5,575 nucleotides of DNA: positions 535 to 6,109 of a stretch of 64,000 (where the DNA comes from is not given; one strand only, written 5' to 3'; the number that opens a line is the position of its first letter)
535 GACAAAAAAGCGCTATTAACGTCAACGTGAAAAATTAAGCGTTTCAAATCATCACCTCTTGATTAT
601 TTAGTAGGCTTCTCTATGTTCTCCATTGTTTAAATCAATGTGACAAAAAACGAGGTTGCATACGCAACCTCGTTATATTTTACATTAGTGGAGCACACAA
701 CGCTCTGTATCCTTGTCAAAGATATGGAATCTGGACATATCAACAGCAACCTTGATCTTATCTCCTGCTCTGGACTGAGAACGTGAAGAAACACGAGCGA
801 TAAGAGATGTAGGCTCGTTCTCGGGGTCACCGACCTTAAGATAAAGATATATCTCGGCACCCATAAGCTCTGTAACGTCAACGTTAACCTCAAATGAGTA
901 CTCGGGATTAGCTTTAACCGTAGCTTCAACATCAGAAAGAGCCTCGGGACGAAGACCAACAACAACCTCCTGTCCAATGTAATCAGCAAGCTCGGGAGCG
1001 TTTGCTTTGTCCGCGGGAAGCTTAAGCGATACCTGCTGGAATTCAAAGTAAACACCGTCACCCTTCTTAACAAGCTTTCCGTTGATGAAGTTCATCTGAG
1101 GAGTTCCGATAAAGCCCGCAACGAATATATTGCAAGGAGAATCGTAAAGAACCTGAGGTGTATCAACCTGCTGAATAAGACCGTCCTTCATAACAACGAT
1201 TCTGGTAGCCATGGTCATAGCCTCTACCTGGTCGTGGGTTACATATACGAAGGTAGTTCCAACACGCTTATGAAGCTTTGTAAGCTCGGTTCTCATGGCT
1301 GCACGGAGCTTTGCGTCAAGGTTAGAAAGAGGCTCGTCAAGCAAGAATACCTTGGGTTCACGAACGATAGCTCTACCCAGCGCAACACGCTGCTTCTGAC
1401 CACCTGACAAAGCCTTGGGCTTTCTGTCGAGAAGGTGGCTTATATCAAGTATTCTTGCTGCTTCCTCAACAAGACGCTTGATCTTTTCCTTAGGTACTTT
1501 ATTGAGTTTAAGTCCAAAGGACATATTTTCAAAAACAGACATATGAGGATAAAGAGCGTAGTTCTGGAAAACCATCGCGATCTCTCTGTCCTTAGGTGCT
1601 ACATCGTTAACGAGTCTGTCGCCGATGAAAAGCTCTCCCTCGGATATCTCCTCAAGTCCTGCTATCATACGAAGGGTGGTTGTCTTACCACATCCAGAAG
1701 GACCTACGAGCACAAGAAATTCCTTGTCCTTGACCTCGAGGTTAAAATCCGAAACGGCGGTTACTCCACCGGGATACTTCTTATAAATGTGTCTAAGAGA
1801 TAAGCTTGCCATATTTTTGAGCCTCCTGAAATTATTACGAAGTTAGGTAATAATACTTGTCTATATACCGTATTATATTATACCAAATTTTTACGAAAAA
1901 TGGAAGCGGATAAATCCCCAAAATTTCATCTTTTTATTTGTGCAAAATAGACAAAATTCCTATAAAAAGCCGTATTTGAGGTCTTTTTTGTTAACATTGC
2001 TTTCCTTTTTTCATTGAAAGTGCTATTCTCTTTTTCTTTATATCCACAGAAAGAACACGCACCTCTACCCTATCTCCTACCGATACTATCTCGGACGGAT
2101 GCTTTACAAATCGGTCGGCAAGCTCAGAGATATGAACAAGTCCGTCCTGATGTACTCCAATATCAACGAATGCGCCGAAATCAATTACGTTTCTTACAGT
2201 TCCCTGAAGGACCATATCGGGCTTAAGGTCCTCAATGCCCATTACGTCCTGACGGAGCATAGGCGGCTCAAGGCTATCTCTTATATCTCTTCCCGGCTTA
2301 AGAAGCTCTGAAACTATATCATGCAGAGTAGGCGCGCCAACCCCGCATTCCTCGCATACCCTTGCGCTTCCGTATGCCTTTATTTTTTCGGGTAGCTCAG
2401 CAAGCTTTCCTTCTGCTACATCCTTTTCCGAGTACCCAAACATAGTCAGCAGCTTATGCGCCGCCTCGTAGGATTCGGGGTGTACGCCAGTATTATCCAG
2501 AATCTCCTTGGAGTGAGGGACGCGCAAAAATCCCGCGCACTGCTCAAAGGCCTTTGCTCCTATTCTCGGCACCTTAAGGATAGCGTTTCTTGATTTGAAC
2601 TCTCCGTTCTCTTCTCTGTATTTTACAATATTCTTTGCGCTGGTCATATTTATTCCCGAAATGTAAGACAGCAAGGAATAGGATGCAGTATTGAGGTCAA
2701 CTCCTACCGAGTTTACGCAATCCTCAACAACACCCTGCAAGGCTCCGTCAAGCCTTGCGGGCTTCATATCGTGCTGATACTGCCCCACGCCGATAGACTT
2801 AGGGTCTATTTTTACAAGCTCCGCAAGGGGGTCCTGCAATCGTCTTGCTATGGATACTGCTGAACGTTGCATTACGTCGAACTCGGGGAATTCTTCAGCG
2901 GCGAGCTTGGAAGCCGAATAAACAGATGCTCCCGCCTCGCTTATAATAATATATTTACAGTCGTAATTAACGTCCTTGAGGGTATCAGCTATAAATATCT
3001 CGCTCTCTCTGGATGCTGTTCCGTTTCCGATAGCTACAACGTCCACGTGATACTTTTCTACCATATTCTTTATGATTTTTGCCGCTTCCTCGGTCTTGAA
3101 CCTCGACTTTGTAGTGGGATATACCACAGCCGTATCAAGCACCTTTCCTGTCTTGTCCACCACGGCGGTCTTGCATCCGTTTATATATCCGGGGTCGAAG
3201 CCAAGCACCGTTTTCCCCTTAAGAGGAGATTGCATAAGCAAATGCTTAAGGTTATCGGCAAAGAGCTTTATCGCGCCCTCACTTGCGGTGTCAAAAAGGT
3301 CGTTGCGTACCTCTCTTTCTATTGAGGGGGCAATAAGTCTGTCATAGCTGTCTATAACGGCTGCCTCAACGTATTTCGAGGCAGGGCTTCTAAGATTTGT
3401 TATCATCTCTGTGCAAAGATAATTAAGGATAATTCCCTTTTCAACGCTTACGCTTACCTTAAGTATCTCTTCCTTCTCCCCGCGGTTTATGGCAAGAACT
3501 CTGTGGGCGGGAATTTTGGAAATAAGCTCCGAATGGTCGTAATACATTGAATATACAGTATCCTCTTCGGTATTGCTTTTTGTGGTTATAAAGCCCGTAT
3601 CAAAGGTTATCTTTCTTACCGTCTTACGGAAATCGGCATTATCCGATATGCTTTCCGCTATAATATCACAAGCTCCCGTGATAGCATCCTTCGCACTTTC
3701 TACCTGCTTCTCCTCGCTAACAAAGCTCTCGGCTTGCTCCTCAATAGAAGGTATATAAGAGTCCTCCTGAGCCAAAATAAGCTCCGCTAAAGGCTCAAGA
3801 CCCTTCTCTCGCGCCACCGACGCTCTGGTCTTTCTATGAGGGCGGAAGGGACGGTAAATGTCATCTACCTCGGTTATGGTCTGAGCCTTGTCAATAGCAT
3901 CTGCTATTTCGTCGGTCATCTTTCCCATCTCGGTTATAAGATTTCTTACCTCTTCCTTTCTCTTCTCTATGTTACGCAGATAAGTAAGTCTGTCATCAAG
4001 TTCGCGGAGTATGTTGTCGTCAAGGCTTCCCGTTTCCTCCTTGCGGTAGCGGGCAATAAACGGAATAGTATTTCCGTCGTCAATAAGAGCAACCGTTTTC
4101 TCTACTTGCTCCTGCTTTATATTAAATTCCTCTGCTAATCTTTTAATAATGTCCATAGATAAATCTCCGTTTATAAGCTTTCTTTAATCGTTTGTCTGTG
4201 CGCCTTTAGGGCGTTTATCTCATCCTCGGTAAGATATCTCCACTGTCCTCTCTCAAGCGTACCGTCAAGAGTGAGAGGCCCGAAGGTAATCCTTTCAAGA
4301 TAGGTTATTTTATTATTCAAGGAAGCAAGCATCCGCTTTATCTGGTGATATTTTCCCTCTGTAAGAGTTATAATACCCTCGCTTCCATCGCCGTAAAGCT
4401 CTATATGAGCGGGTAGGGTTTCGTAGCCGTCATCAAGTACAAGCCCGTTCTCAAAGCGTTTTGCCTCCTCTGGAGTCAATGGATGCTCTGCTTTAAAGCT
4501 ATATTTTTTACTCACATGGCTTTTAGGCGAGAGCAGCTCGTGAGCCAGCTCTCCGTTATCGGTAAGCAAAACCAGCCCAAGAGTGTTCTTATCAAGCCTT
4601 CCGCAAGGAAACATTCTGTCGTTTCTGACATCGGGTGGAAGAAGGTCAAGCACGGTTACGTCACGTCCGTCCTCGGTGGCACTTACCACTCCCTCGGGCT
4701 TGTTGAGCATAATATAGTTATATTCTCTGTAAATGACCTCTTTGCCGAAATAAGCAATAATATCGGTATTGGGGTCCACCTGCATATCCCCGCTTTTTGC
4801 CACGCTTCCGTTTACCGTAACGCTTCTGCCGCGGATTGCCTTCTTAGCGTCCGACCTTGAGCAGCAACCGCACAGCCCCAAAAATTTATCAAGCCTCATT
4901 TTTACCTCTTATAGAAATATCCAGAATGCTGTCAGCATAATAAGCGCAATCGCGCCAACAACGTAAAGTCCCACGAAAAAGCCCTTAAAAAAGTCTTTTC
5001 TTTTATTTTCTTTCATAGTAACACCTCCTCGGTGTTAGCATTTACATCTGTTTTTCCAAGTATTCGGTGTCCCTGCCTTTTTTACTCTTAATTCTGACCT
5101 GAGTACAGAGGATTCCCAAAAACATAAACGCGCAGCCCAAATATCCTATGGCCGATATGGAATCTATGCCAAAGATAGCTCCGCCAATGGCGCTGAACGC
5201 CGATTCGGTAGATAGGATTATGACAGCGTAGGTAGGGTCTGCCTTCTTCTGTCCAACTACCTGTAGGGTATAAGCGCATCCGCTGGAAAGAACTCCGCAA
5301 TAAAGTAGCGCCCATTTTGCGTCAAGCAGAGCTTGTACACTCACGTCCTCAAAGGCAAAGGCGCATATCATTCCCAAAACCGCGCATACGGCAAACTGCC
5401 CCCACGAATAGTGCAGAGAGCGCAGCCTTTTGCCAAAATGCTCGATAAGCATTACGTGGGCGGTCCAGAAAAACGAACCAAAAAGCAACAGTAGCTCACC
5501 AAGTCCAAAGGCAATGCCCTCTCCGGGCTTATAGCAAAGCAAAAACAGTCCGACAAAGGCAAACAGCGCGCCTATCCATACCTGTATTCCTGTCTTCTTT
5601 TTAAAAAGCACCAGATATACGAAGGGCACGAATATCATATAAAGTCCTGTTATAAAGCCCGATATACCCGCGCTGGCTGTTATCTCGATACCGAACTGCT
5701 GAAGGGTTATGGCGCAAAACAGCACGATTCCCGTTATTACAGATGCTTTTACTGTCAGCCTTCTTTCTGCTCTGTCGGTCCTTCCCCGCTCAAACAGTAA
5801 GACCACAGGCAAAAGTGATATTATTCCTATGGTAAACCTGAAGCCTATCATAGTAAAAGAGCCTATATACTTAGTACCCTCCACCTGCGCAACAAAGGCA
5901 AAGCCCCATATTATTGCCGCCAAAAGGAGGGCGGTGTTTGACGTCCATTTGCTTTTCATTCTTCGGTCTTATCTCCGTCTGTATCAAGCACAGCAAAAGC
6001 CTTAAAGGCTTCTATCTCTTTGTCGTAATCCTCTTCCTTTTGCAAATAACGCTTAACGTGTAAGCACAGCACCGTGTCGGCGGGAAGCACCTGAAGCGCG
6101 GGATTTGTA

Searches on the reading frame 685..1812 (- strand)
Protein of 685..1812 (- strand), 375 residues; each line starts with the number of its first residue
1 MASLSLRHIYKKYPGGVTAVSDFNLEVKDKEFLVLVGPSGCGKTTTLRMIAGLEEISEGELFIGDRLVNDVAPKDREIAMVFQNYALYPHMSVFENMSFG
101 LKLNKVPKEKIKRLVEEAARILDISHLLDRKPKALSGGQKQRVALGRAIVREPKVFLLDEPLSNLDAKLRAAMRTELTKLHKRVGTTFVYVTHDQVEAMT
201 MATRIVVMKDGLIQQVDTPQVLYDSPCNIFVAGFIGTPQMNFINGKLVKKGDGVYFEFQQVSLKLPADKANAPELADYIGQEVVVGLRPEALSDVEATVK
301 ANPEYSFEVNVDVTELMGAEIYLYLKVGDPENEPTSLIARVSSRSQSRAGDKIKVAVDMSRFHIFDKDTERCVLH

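Call 48: search_protein_families(library=ncbifam, proteins=[window:685-1812:-], max_evalue=1e-10)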
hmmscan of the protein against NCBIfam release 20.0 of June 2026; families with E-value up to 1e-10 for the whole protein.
window:685-1812:- (375 aa): 168 families (the best 25 are shown)
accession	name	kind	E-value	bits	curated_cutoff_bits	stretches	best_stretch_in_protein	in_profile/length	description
NF008653.0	PRK11650.1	subfamily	2.5e-143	477.5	432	1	1-372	1-354/357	sn-glycerol-3-phosphate ABC transporter ATP-binding protein UgpC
NF008233.0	PRK11000.1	equivalog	7.9e-125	416.5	568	1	1-372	1-360/369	maltose/maltodextrin ABC transporter ATP-binding protein MalK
NF006987.0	PRK09452.1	equivalog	3.8e-100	335.2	482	1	4-293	18-300/378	spermidine/putrescine ABC transporter ATP-binding protein PotA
NF040933.2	ABC_arch_GlcV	equivalog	4e-97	325.3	450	1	6-365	8-357/357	glucose ABC transporter ATP-binding protein GlcV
NF043075.1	MMSYN1_0197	equivalog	3.1e-91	305.8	550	1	4-260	3-255/341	spermidine/putrescine ABC transporter ATP-binding protein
TIGR01187.1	potA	subfamily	6.5e-91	304.8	355.6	1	35-332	1-291/325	polyamine ABC transporter ATP-binding protein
TIGR03265.1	PhnT2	equivalog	8.3e-91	304.8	457.7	1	3-365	4-352/353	putative 2-aminoethylphosphonate ABC transporter ATP-binding protein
NF040840.2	tungstate_WtpC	equivalog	6.6e-82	275.6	440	1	19-329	15-313/347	tungstate ABC transporter ATP-binding protein WtpC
NF008513.0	PRK11432.1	equivalog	1e-81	274.6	496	1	4-294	7-285/351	ferric ABC transporter ATP-binding protein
TIGR00968.1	3a0106s01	subfamily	8.1e-78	261.2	342.75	1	8-237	5-233/237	sulfate ABC transporter ATP-binding protein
TIGR03258.1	PhnT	equivalog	1.2e-76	258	499.15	1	6-334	11-329/359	2-aminoethylphosphonate ABC transport system ATP-binding subunit PhnT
NF008621.0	PRK11607.1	equivalog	7.4e-74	248.8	613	1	4-321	20-331/377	putrescine ABC transporter ATP-binding subunit PotG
NF008105.0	PRK10851.1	equivalog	2.4e-69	233.7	502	1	8-264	7-262/362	sulfate/thiosulfate ABC transporter ATP-binding protein CysA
TIGR01186.1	proV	subfamily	7.7e-65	219.4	326.6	1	15-239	4-234/363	betaine/proline/choline family ABC transporter ATP-binding protein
TIGR03415.1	ABC_choXWV_ATP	equivalog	3.6e-54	184.2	483.75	1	12-237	32-267/382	choline ABC transporter ATP-binding protein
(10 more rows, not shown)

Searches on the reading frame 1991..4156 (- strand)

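Call 48: search_protein_families(library=ncbifam, proteins=[window:1991-4156:-], max_evalue=1e-10)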
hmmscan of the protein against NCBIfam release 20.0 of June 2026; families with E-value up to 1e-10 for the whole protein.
window:1991-4156:- (721 aa): 21 families
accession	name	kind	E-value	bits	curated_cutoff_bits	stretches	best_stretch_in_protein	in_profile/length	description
NF005208.0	PRK06676.1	equivalog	9.4e-23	80.8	368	1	642-717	189-263/391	30S ribosomal protein S1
NF004954.0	PRK06299.1-4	equivalog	1.9e-21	75.8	727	1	641-717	186-261/560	30S ribosomal protein S1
NF004952.0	PRK06299.1-2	equivalog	3.1e-20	72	524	1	643-717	215-375/580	30S ribosomal protein S1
NF000907.0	PRK00087.1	equivalog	4.4e-20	71.4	624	1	640-717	472-548/671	bifunctional 4-hydroxy-3-methylbut-2-enyl diphosphate reductase/30S ribosomal protein S1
NF005911.0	PRK07899.1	equivalog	1.2e-19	70.4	691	1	642-717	204-278/486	30S ribosomal protein S1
NF005973.0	PRK08059.1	equivalog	1.6e-19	70.3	148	1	645-717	6-78/123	S1 domain-containing post-transcriptional regulator GSP13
NF004951.0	PRK06299.1-1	equivalog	2.6e-19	69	918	1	641-717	186-261/556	30S ribosomal protein S1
NF004953.0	PRK06299.1-3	equivalog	3.3e-19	68.6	720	1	641-718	208-284/580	30S ribosomal protein S1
TIGR00717.1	rpsA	equivalog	4.1e-19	68.5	577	1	641-718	182-258/516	30S ribosomal protein S1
NF040579.1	S1_dom_CvfD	subfamily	9.6e-19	67.7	117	1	647-719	4-76/113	CvfD/Ygs/GSP13 family RNA-binding post-transcriptional regulator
NF006363.0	PRK08582.1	equivalog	1.8e-18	67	171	1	650-719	9-77/140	S1 domain-containing RNA-binding protein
NF004955.0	PRK06299.1-5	equivalog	2.3e-18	65.8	878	1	641-717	193-268/566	30S ribosomal protein S1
NF010379.0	PRK13806.1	equivalog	3.1e-17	62.4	648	1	642-717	288-364/491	30S ribosomal protein S1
NF004473.0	PRK05807.1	equivalog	1.8e-16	60.8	178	1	647-719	6-76/136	S1 domain-containing RNA-binding protein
NF008805.1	PRK11824.1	equivalog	1.8e-14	53.1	471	1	643-717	609-682/683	polyribonucleotide nucleotidyltransferase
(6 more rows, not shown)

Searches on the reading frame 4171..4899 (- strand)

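Call 48: search_protein_families(library=ncbifam, proteins=[window:4171-4899:-], max_evalue=1e-10)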
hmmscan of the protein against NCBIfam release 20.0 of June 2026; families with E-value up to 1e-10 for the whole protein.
window:4171-4899:- (242 aa): 5 families
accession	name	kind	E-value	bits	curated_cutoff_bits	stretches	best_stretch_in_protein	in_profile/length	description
NF008097.0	PRK10839.1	equivalog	4.5e-51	173.7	275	1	1-231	1-230/232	16S rRNA pseudouridine(516) synthase RsuA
TIGR00093.1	TIGR00093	subfamily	7.1e-40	136.4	109.3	1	66-225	1-161/161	pseudouridine synthase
NF007784.0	PRK10475.1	equivalog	2e-31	109.1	318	1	1-231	7-232/290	23S rRNA pseudouridine(2604) synthase RluF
NF007976.1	PRK10700.1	equivalog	2.2e-25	89.4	290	1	2-233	4-242/291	23S rRNA pseudouridine(2605) synthase RluB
NF008487.1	PRK11394.1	equivalog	1.7e-13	50.6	284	0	62-169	30-133/206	23S rRNA pseudouridine(2457) synthase RluE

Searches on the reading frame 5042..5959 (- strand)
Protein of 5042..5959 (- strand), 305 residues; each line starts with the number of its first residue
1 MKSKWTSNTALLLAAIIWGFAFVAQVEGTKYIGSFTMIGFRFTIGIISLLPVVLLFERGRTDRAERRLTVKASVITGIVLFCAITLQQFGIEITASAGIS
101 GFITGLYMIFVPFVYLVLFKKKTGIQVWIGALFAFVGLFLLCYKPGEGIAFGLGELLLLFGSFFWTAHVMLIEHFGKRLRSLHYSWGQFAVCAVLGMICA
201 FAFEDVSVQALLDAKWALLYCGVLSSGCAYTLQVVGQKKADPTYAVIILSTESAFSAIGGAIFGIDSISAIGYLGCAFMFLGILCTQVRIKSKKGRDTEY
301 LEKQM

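Call 48: search_protein_families(library=ncbifam, proteins=[window:5042-5959:-], max_evalue=1e-10)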
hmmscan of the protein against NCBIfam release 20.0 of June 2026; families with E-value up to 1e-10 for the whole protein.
window:5042-5959:- (305 aa): 1 family
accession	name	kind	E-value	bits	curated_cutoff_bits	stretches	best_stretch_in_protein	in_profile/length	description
TIGR00950.1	2A78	equivalog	4.2e-11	42.8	230.2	1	18-284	1-264/264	carboxylate/amino acid/amine transporter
